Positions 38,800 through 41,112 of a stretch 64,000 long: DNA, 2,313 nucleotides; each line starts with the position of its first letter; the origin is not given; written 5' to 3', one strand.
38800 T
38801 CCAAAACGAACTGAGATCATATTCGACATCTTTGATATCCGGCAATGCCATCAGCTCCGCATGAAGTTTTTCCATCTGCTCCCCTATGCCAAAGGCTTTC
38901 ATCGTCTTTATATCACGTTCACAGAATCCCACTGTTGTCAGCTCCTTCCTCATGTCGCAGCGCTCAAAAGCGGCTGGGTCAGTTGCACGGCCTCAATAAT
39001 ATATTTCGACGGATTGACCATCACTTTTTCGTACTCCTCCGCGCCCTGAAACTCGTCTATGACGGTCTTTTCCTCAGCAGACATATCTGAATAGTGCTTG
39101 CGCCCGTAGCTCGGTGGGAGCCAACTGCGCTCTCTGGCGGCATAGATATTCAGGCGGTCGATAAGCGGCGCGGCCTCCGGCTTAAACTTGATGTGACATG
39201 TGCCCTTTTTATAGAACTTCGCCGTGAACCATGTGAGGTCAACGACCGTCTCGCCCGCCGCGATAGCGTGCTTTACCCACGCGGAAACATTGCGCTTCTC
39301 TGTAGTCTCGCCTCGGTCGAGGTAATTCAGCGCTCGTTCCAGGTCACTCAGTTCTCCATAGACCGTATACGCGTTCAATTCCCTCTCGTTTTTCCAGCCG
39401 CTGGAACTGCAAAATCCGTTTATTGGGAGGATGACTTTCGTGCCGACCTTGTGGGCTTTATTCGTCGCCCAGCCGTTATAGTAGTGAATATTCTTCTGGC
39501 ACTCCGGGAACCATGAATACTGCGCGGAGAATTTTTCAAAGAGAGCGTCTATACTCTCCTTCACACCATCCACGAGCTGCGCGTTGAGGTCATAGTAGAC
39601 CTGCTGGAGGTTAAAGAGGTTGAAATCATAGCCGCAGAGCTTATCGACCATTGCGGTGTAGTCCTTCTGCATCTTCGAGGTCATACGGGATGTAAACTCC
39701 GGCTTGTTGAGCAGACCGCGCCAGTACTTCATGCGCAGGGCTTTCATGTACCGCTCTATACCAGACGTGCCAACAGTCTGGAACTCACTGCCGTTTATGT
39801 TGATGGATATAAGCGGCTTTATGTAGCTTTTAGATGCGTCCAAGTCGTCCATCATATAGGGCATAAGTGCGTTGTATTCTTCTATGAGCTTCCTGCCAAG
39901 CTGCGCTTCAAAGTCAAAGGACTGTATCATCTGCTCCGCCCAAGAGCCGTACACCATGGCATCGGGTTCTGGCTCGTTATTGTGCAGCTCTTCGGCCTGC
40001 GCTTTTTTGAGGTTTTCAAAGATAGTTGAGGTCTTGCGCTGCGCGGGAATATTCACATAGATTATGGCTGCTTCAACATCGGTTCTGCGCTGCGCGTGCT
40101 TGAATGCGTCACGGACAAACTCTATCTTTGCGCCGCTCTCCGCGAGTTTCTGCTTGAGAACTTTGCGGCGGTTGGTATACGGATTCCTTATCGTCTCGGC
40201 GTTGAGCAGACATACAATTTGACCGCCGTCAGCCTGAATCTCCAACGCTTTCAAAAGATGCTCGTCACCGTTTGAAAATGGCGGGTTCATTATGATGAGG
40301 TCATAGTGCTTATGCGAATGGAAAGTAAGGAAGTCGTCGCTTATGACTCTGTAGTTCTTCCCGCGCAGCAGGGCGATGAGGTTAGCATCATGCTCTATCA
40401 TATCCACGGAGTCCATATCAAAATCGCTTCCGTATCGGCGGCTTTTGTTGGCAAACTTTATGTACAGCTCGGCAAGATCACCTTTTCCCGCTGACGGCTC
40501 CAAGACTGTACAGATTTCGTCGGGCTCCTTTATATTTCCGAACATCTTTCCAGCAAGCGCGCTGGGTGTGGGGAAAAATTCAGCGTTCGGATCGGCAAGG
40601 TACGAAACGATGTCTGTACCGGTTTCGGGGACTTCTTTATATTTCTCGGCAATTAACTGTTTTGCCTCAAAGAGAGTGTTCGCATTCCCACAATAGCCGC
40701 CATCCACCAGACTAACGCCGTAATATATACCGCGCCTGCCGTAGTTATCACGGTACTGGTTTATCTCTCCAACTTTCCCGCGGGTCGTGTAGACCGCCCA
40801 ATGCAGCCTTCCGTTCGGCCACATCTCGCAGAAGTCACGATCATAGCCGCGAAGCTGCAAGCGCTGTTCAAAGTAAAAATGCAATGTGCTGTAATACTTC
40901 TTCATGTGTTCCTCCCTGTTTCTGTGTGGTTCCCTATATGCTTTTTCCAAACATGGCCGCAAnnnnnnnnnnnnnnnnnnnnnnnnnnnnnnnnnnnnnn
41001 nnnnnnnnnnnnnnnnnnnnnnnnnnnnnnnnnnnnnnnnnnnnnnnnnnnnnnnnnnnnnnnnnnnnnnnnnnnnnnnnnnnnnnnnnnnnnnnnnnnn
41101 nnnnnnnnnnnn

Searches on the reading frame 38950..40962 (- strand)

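Call 10: search_protein_families(library=pfam, proteins=[window:38950-40962:-], max_evalue=0.01)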
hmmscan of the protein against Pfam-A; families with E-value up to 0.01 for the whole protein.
window:38950-40962:- (670 aa): 3 families
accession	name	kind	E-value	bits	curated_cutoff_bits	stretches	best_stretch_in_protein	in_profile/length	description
PF13708.11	DUF4942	-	7.1e-29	101.3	25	1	406-613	1-189/190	Domain of unknown function (DUF4942)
PF05175.20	MTS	-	2.7e-05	24.3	23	1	153-236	35-115/170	Methyltransferase small domain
PF05869.16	Dam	-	9.6e-05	22.6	28.1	1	202-309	43-149/169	DNA N-6-adenine-methyltransferase (Dam)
